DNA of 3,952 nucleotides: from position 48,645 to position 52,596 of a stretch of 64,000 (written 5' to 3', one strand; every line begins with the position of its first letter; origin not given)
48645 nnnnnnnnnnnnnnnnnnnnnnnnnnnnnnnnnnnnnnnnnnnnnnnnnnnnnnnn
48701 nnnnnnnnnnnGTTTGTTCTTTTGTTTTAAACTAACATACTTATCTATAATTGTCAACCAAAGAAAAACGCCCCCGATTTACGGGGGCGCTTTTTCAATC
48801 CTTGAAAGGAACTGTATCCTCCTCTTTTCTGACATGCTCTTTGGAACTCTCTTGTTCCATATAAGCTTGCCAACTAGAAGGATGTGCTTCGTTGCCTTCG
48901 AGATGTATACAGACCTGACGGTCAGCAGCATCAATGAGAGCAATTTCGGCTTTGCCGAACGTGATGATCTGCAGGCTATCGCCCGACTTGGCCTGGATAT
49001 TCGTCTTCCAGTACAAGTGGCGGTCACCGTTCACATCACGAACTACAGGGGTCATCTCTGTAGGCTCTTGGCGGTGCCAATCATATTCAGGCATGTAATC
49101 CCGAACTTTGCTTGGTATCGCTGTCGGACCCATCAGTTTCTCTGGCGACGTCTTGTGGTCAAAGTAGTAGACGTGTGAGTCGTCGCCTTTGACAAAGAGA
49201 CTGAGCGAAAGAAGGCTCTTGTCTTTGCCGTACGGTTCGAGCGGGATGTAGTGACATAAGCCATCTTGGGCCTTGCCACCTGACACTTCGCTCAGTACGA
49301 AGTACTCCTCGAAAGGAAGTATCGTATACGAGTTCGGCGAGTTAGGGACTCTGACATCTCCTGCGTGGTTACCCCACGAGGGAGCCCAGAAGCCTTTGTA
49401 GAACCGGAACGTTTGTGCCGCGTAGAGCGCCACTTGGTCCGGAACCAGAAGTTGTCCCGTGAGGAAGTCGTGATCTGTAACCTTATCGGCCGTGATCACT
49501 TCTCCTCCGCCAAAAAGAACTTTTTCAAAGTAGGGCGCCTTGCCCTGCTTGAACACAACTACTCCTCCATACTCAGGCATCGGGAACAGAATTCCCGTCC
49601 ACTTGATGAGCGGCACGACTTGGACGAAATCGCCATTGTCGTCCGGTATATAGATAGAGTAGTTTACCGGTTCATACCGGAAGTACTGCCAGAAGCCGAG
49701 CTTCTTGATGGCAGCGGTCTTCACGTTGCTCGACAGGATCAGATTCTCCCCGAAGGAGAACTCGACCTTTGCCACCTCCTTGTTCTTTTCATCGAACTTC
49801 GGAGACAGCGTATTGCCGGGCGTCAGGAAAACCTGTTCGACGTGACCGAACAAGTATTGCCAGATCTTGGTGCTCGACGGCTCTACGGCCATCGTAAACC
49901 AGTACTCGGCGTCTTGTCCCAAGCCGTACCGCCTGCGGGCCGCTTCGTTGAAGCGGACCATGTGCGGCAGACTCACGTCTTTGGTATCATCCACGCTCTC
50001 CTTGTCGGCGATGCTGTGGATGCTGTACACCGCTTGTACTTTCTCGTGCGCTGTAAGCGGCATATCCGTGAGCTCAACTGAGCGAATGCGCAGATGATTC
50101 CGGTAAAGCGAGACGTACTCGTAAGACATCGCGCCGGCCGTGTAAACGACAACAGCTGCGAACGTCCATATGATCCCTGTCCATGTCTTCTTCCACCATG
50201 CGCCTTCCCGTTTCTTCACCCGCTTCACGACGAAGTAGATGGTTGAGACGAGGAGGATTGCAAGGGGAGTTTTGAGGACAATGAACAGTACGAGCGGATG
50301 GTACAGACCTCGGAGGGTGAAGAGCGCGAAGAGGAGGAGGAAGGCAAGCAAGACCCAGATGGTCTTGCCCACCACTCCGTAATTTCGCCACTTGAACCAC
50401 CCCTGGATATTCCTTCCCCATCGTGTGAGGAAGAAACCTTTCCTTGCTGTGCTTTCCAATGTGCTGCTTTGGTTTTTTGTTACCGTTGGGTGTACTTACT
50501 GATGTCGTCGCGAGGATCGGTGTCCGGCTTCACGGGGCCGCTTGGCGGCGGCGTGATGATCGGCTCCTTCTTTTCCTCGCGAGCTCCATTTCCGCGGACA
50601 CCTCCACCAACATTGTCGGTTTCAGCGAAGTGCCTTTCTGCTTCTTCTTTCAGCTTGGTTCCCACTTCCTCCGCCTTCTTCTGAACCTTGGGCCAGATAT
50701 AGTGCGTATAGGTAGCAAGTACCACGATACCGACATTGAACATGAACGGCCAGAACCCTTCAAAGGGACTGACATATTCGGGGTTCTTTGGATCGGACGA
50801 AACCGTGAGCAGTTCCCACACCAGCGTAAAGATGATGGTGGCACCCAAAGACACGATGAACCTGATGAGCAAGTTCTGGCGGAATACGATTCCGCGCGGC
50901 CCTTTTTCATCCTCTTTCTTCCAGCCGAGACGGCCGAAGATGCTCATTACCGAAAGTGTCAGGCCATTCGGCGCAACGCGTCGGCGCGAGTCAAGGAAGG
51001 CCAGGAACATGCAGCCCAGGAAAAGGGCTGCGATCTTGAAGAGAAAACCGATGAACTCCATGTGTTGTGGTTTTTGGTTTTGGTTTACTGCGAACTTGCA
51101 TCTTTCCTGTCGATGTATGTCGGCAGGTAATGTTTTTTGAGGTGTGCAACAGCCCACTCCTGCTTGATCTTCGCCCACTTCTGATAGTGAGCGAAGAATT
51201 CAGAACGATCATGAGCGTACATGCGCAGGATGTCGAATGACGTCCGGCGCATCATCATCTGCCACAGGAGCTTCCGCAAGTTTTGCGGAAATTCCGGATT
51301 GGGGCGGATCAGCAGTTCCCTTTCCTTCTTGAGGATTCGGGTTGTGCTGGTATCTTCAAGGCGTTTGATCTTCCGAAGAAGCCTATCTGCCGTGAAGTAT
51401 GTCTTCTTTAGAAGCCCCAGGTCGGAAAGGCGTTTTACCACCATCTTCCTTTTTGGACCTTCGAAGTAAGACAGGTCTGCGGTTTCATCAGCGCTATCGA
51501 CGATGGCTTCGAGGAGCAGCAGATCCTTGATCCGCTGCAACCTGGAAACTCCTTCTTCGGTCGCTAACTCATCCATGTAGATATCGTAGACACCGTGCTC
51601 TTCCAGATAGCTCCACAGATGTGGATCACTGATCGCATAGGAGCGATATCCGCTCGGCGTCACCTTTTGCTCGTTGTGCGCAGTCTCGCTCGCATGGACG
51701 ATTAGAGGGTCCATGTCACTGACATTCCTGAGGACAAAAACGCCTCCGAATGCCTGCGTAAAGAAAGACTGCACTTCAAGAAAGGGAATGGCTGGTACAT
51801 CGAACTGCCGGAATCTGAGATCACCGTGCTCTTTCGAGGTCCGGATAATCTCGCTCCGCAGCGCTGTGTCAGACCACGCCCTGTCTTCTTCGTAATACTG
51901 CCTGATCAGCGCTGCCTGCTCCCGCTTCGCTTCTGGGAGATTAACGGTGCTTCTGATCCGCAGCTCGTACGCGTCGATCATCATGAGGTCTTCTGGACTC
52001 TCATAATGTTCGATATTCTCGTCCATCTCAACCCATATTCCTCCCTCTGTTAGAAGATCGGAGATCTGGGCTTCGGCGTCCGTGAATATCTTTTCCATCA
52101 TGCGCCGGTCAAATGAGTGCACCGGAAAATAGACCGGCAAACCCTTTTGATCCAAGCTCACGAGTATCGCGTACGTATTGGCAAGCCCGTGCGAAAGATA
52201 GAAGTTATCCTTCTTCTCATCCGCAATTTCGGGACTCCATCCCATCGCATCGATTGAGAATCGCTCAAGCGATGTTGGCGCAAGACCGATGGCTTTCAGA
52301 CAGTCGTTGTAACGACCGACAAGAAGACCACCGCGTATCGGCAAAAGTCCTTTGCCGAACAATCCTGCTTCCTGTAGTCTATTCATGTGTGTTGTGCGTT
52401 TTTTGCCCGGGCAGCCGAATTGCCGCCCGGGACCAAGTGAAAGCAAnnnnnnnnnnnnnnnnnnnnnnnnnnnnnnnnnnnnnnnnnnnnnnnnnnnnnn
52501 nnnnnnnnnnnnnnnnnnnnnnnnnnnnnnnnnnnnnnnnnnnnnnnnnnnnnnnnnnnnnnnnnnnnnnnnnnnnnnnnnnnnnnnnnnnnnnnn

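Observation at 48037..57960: GC-rich, all-minus-strand block encoding a divergent AAA ATPase, a ~480-aa coiled-coil TelA-like protein, hypothetical proteins, membrane proteins and a secreted beta-rich protein: possible acquired island or uncharacterised stress/defence module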

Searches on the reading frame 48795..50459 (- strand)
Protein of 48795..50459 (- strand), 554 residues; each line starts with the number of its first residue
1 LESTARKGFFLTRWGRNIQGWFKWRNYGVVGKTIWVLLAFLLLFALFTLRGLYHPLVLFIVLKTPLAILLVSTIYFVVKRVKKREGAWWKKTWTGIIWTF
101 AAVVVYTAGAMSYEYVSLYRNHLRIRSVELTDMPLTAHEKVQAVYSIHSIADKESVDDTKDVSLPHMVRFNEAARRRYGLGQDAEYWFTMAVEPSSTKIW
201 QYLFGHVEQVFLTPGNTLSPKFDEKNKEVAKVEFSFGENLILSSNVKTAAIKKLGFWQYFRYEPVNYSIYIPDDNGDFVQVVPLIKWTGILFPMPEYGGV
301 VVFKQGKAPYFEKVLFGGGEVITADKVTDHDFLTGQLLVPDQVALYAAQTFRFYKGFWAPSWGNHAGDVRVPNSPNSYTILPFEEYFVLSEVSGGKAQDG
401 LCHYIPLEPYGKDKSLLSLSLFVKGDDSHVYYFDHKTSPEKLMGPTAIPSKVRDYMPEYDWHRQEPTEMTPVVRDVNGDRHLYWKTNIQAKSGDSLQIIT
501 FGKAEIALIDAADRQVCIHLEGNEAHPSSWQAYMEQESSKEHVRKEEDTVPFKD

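Call 5: search_protein_families(library=pfam, proteins=[window:48795-50459:-], max_evalue=0.1)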
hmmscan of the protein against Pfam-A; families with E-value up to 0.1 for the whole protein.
window:48795-50459:- (554 aa): 0 families

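Call 6: search_protein_families(library=ncbifam, proteins=[window:48795-50459:-], max_evalue=0.1)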
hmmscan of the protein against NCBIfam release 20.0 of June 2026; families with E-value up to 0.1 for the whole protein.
window:48795-50459:- (554 aa): 0 families

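Call 7: search_protein_families(library=padloc, proteins=[window:48795-50459:-], max_evalue=0.1)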
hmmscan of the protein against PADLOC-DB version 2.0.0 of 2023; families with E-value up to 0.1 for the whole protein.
window:48795-50459:- (554 aa): 0 families

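Call 33: search_solved_structures(query=A5, max_evalue=1)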
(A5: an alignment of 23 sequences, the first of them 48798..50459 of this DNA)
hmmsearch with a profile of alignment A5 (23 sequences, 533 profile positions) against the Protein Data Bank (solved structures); distinct sequences matched with E-value up to 1: 0.

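Call 37: search_protein_families(library=pfam, alignment_id=A5, max_evalue=0.05)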
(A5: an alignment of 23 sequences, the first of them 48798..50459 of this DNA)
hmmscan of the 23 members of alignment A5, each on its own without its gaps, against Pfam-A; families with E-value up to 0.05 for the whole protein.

A. member 1, window:48798-50459:- (554 aa): 0 families

B. families by the number of members that match (of 23 scanned): 10 families
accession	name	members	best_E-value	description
PF13858.11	DUF4199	2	0.0002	Protein of unknown function (DUF4199)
PF18179.6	SUa-2TM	2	0.013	SMODS- and Ubiquitin system-associated 2TM effector domain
PF03390.20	2HCT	1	0.00043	2-hydroxycarboxylate transporter family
PF02322.20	Cyt_bd_oxida_II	1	0.00078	Cytochrome bd terminal oxidase subunit II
PF07695.17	7TMR-DISM_7TM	1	0.01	7TM diverse intracellular signalling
PF13131.11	DUF3951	1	0.013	Protein of unknown function (DUF3951)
PF07907.16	YibE_F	1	0.017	YibE/F-like protein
PF09971.14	DUF2206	1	0.028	Predicted membrane protein (DUF2206)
PF22285.2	DUF6962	1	0.041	Family of unknown function (DUF6962)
PF03189.18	Otopetrin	1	0.046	Otopetrin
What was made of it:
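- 48795..50459 (-): g7: 554-aa protein, N-in, 3 TM helices, then a strongly conserved domain of about 430 aa predicted to lie outside the membrane. No Pfam or PDB hit (calls 33, 37).
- Two of 23 g7 homologues weakly match the SUa-2TM effector domain (E=0.013; call 37). g6 and g7 each have only three TM helices, and no channel-forming family was recognised (calls 5, 37).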

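Call 74: find_homologous_proteins(query=window:48798-50459:-, max_evalue=0.001)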
Query window:48798-50459:- (554 aa): 6 proteins with E <= 0.001 among 8000 candidates.
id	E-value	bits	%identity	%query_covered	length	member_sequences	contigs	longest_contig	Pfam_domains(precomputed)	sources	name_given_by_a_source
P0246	0.0e+0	1299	100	100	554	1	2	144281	-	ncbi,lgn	-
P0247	0.0e+0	1095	86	99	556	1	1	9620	-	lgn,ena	-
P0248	4.0e-133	463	45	91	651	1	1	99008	-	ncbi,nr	ncbi:MAG: hypothetical protein MRY57_00235 [Candidatus Pacebacteria bacterium]|nr:hypothetical prote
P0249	7.9e-132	459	45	88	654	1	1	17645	-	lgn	-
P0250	1.5e-131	458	46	89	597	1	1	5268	-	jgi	jgi:hypothetical protein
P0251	8.1e-78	280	35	91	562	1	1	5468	-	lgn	-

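Call 75: find_encoding_contigs(protein=P0247, flank=10000, max_places=2)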
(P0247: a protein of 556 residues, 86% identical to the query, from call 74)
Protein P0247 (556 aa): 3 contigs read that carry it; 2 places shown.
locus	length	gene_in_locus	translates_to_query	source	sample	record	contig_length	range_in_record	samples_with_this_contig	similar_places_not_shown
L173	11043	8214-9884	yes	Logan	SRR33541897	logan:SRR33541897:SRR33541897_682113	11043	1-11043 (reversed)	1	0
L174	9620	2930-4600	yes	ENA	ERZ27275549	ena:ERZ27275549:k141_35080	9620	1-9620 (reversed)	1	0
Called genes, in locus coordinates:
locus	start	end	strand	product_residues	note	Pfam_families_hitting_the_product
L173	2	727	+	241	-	?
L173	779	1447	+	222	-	PF14023:Bestrophin-like (weak)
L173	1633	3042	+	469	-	-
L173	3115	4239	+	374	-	-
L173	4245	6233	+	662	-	PF00004:AAA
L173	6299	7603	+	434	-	PF20343:DUF6638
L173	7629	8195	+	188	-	-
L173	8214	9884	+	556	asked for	-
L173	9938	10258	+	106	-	PF07866:DUF1653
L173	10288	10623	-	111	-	-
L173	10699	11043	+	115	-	?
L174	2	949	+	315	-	?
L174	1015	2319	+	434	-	PF20343:DUF6638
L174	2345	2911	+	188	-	-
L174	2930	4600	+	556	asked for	-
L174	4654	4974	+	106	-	PF07866:DUF1653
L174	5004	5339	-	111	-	-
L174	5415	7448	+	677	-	PF00270:DEAD (faint), PF04851:ResIII, PF17757:UvrB_inter, PF27431:UvrB_3rd, PF00271:Helicase_C, PF12344:UvrB, PF02151:UVR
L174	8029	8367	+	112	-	-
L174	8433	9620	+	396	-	?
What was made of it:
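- On Genomic island (horizontally acquired DNA): The island is present in one relative only (call 75).
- L173/L174 has it at the same site (call 75).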

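Call 76: find_encoding_contigs(protein=P0248, flank=10000, max_places=2)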
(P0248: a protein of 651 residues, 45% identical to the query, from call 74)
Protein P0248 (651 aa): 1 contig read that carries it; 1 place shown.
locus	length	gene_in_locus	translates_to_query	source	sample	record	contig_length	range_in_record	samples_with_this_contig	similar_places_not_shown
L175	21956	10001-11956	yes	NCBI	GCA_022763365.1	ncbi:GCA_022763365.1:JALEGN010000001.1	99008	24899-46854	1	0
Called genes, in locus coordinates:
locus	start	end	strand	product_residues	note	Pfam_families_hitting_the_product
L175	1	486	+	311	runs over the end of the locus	-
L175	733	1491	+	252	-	-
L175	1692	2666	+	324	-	PF03747:ADP_ribosyl_GH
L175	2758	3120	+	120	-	-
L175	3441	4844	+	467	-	PF10548:P22_AR_C (faint)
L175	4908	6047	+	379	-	-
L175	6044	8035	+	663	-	PF00004:AAA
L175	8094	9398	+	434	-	PF20343:DUF6638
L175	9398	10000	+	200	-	-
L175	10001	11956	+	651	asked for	-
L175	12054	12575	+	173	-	-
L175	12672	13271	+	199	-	-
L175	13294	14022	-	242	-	PF01978:TrmB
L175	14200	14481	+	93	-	-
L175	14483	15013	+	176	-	PF00156:Pribosyltran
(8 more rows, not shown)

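Call 81: search_protein_families(library=phrogs, proteins=[window:48798-50459:-], max_evalue=0.01)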
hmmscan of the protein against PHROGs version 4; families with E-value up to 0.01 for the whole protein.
window:48798-50459:- (554 aa): 0 families

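Call 85: predict_structure(alignment_id=A8)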
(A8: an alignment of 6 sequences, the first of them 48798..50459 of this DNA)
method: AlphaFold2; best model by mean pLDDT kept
length: 554 residues; sequences in the alignment: 6
mean_pLDDT: 38.7   pTM: 0.30
mean pLDDT of the five models: 38.7, 38.0, 35.5, 33.8, 33.3
residues with pLDDT >= 90: 0; 70-90: 8; 50-70: 116; < 50: 430
segments of 3 or more residues with pLDDT < 50: 1-27, 46-65, 107-246, 266-270, 289-295, 307-309, 311-315, 335-530, 532-554
pLDDT, mean of each block of 10 residues (from residue 1): 32 39 46 56 48 39 51 63 52 63 50 32 25 23 24 24 32 40 42 31 29 39 37 32 44 55 52 59 54 50 58 54 71 53 35 29 26 23 22 22 22 26 23 25 25 33 34 43 38 30 35 35 43 44 26 28
secondary structure, 60 per line:
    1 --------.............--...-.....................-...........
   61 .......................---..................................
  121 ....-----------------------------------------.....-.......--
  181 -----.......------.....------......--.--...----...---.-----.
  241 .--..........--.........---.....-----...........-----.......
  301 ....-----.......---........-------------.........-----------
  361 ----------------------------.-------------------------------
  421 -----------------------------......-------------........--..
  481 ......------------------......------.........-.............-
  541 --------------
elements in order: H9-21 H28-48 H50-83 H87-124 E166-170 H172-178 E186-192 H199-203 E210-215 E221-223 E228-230 H244-253 H256-261 E262-264 E268-272 E278-288 E294-304 H310-316 E320-323 H324-327 H341-349 H450-455 E469-476 E479-486 E505-510 E517-521 H522-525 H527-539
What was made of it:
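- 48795..50459 (-): The AF2 model is unusable (call 85).
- The only structural model of a partner protein failed (g7, pLDDT 38.7; call 85).
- Tried and rejected: The allowed homologue search returned only 6 proteins (call 74), and the resulting model was unusable (pLDDT 38.7; call 85).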

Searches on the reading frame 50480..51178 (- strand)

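Call 5: search_protein_families(library=pfam, proteins=[window:50480-51178:-], max_evalue=0.1)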
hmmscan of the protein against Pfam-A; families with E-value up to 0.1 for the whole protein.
window:50480-51178:- (232 aa): 1 family
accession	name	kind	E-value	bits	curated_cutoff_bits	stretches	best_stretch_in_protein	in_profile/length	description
PF13858.11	DUF4199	-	0.073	14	32.3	0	51-130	7-94/165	Protein of unknown function (DUF4199)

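Call 6: search_protein_families(library=ncbifam, proteins=[window:50480-51178:-], max_evalue=0.1)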
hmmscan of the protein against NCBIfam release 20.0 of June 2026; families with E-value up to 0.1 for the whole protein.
window:50480-51178:- (232 aa): 1 family
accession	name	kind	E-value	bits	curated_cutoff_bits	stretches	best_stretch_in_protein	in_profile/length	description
NF045996.1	MAG0920_fam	subfamily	0.005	16.3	43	1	102-179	63-139/232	MAG0920 family protein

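Call 7: search_protein_families(library=padloc, proteins=[window:50480-51178:-], max_evalue=0.1)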
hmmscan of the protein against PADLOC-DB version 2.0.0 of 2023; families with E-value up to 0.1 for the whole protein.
window:50480-51178:- (232 aa): 0 families

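Call 81: search_protein_families(library=phrogs, proteins=[window:50483-51061:-], max_evalue=0.01)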
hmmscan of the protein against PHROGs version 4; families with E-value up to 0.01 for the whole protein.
window:50483-51061:- (193 aa): 0 families

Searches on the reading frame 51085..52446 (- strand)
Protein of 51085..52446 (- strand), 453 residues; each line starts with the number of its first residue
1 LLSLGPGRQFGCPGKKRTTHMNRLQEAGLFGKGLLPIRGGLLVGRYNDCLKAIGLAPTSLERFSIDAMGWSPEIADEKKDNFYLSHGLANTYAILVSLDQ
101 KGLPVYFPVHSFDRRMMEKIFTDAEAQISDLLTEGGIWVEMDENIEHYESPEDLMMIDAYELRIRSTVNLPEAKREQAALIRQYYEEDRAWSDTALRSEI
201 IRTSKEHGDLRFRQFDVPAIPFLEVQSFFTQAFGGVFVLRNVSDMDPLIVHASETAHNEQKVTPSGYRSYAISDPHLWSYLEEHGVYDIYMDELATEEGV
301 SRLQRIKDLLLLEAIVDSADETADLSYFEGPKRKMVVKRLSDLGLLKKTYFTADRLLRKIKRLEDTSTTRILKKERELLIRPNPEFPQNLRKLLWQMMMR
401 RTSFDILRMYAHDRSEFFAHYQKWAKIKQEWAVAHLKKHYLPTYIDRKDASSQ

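Call 5: search_protein_families(library=pfam, proteins=[window:51085-52446:-], max_evalue=0.1)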
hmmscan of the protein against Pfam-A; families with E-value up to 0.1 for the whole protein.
window:51085-52446:- (453 aa): 1 family
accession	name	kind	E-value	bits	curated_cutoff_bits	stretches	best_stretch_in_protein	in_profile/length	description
PF20343.3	DUF6638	-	1.6e-30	106.8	27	1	34-441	5-398/439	Family of unknown function (DUF6638)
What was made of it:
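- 51085..52386 (-): g5: 433-aa DUF6638 protein (the ORF extends to 52446; a database gene call starts 8 codons further in). PF20343 at E=1.6e-30 (call 5).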

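Call 6: search_protein_families(library=ncbifam, proteins=[window:51085-52446:-], max_evalue=0.1)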
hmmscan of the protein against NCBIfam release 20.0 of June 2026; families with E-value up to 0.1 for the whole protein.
window:51085-52446:- (453 aa): 0 families

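Call 7: search_protein_families(library=padloc, proteins=[window:51085-52446:-], max_evalue=0.1)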
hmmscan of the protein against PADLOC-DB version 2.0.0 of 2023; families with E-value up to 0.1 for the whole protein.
window:51085-52446:- (453 aa): 0 families

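Call 32: search_solved_structures(query=A4, max_evalue=1)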
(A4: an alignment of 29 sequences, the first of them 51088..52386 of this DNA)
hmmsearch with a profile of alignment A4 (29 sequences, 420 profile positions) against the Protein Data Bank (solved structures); distinct sequences matched with E-value up to 1: 0.
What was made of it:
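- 51085..52386 (-): No PDB hit (call 32).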

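Call 81: search_protein_families(library=phrogs, proteins=[window:51088-52386:-], max_evalue=0.01)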
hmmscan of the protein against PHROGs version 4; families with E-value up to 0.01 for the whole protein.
window:51088-52386:- (433 aa): 0 families

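Call 87: search_protein_representatives(protein=window:51088-52386:-)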
Query: 433 residues. Proteins with E-value up to 0.001 (for the whole library): 400; up to 1e-10: 293; up to 1e-30: 132. The best 150 are listed.
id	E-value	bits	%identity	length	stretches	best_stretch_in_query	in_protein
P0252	4.4e-285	961.6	100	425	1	9-433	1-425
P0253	1.6e-89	317.4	38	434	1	5-420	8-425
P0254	3.0e-86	306.6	39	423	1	1-425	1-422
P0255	6.4e-84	298.9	37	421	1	1-423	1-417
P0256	3.6e-81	289.9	36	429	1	1-422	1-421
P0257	9.8e-80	285.1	36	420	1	2-423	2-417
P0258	1.7e-79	284.4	37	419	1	1-416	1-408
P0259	2.6e-77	277.2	35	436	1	4-422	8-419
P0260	5.0e-77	276.2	34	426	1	2-419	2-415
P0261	5.4e-77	276.1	34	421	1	1-422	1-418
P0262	6.9e-77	275.8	36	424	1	1-418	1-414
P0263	9.0e-77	275.4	35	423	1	1-418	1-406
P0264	2.5e-76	273.9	34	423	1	1-428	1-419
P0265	1.8e-75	271.1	35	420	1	1-418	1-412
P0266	4.1e-75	269.9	35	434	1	1-428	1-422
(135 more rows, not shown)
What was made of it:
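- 51085..52386 (-): 400 clusters at 50% identity among 1.84 billion representatives; full-length members are about 400-475 aa and shorter hits look like fragments (call 87).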
